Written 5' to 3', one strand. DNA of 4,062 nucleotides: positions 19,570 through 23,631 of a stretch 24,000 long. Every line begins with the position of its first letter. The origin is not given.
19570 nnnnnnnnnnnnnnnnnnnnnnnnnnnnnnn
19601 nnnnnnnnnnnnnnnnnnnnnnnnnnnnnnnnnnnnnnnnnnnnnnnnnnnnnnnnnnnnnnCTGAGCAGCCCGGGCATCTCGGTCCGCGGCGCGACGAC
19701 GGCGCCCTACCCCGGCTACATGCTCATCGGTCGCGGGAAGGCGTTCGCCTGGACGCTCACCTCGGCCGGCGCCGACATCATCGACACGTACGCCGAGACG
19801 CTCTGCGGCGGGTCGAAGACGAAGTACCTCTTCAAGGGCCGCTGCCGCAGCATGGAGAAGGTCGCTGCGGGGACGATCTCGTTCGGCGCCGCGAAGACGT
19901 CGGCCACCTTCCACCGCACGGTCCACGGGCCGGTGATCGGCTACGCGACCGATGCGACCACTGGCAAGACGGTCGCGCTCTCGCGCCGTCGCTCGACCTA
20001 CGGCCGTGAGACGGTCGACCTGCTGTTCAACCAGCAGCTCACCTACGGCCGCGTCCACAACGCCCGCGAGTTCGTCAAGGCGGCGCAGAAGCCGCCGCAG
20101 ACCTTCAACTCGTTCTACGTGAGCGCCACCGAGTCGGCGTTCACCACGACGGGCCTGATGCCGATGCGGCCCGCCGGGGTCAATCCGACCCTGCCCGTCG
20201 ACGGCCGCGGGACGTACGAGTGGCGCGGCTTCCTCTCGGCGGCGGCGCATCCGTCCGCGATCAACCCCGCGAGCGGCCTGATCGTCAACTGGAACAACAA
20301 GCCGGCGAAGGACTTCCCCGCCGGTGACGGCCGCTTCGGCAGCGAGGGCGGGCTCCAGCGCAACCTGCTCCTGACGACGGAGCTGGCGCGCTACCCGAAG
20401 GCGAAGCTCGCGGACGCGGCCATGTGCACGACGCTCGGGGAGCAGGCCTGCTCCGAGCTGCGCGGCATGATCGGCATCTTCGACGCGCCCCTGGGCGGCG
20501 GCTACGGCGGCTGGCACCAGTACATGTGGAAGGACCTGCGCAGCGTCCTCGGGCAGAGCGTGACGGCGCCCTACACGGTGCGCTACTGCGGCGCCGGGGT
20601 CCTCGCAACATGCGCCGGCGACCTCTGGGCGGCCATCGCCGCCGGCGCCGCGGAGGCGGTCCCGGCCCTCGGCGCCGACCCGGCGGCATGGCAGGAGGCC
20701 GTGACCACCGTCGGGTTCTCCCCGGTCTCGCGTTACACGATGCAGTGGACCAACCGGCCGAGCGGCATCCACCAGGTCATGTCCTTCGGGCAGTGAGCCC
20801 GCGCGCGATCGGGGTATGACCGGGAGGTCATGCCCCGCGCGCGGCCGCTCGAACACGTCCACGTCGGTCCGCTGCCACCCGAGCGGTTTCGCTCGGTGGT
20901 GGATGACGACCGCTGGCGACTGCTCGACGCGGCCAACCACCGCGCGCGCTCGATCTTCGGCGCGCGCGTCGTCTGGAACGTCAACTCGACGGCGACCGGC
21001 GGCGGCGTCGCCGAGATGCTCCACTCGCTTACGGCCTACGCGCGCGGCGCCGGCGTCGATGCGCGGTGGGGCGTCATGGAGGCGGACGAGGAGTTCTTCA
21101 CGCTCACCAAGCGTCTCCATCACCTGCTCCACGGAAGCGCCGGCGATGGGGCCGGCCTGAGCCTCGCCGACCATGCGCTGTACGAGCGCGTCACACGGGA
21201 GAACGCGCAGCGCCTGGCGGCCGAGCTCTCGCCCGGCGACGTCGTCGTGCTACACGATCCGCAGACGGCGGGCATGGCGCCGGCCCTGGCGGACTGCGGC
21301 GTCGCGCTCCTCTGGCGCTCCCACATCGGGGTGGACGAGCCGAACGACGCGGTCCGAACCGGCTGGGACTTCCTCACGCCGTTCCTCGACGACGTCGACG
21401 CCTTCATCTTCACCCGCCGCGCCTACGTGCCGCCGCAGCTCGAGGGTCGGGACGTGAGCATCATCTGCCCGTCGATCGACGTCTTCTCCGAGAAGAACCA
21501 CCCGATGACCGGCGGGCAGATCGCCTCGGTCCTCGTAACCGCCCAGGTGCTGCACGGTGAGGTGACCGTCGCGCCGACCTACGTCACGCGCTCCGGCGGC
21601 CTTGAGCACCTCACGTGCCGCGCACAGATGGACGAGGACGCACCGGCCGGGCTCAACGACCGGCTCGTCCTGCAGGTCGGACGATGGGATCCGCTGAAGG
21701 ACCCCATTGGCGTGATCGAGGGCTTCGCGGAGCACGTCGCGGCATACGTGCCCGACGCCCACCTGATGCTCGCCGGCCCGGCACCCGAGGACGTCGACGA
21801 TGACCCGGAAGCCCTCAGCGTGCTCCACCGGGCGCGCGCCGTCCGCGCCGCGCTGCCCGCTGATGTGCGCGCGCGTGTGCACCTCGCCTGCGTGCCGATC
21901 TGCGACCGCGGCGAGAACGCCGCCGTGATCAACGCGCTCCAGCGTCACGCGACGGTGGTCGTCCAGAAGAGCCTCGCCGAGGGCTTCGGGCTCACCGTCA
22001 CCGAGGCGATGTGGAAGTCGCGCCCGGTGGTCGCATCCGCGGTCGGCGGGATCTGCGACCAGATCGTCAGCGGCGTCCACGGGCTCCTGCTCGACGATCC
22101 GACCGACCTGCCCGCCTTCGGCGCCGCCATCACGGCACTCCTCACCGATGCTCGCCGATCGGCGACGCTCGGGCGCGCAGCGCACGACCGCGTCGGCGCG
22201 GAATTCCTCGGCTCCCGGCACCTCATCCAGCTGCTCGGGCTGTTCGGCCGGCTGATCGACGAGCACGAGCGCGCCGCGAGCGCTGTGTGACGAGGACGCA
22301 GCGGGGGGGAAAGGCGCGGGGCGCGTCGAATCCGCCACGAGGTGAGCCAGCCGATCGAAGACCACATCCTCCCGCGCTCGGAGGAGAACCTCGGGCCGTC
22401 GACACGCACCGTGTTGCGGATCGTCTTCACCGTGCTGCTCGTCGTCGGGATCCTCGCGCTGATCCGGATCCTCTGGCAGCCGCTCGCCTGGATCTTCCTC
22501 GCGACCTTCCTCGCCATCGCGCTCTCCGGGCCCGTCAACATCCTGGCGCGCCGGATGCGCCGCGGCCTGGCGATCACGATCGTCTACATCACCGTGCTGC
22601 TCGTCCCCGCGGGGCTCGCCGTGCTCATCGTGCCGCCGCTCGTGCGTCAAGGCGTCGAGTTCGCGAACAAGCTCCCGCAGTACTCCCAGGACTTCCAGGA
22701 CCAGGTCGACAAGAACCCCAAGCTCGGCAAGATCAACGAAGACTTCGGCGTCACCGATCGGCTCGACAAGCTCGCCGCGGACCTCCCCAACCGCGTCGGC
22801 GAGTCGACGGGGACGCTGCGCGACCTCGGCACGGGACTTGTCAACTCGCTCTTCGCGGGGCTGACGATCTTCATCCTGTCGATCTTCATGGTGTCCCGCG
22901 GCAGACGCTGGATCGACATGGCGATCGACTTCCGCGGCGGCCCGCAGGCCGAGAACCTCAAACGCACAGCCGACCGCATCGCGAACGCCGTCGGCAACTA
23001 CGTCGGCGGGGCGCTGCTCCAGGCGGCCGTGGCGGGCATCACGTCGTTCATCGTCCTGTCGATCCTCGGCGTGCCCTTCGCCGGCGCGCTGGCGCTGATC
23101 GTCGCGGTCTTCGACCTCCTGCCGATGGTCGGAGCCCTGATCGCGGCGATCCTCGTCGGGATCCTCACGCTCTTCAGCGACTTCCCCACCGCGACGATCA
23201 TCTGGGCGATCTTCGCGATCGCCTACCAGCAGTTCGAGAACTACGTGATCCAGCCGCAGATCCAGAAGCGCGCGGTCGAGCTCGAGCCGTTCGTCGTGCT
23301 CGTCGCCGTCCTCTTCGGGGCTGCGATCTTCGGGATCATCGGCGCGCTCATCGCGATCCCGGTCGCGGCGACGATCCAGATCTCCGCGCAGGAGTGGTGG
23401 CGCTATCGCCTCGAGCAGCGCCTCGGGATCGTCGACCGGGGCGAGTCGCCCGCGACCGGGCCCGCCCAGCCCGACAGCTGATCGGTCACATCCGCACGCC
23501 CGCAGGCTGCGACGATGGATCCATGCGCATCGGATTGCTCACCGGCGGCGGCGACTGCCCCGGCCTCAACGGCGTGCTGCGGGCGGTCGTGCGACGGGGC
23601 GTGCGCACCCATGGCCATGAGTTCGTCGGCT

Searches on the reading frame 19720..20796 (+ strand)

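Call 7: search_protein_families(library=pfam, proteins=[window:19720-20796:+], max_evalue=0.001)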
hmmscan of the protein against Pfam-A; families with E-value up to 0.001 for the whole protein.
window:19720-20796:+ (358 aa): 1 family
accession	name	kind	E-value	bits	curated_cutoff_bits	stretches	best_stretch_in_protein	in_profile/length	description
PF01804.23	Penicil_amidase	-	3e-37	129.5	21.3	1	2-202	225-421/675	Penicillin amidase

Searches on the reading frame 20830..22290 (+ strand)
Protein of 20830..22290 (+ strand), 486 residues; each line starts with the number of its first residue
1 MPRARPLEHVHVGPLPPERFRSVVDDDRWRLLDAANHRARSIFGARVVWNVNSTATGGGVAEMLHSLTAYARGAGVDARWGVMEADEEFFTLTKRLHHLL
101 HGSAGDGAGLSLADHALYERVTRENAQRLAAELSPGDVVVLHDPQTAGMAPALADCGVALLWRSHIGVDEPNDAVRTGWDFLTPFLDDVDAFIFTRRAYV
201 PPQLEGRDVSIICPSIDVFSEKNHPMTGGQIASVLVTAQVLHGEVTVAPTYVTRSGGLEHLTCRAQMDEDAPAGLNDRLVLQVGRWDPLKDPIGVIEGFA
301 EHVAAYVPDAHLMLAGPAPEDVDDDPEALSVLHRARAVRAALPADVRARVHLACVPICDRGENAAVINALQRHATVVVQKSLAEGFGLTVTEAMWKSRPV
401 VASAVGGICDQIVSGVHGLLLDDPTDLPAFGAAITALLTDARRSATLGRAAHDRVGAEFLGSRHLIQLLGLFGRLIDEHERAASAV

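Call 7: search_protein_families(library=pfam, proteins=[window:20830-22290:+], max_evalue=0.001)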
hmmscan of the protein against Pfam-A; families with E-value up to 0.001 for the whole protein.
window:20830-22290:+ (486 aa): 4 families
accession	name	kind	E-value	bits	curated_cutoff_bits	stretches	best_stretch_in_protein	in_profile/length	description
PF21269.3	TreT_GT1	-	8.4e-45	152.4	27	1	50-201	1-144/144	Trehalose synthase, N-terminal domain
PF00534.26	Glycos_transf_1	-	6.5e-18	65.3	26.4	1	273-452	11-170/172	Glycosyl transferases group 1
PF13692.12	Glyco_trans_1_4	-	2.3e-14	54.3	27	1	279-440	3-142/142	Glycosyl transferases group 1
PF20706.3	GT4-conflict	-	6.3e-07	29.2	26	1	271-412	191-320/385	Family 4 Glycosyltransferase in conflict systems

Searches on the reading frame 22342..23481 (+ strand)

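Call 8: search_protein_families(library=pfam, proteins=[window:22342-23481:+], max_evalue=0.001)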
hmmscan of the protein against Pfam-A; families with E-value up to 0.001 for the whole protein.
window:22342-23481:+ (379 aa): 1 family
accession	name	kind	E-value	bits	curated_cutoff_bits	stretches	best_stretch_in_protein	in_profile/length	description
PF01594.21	AI-2E_transport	-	2.6e-56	191.6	34.3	1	27-351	4-325/327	AI-2E family transporter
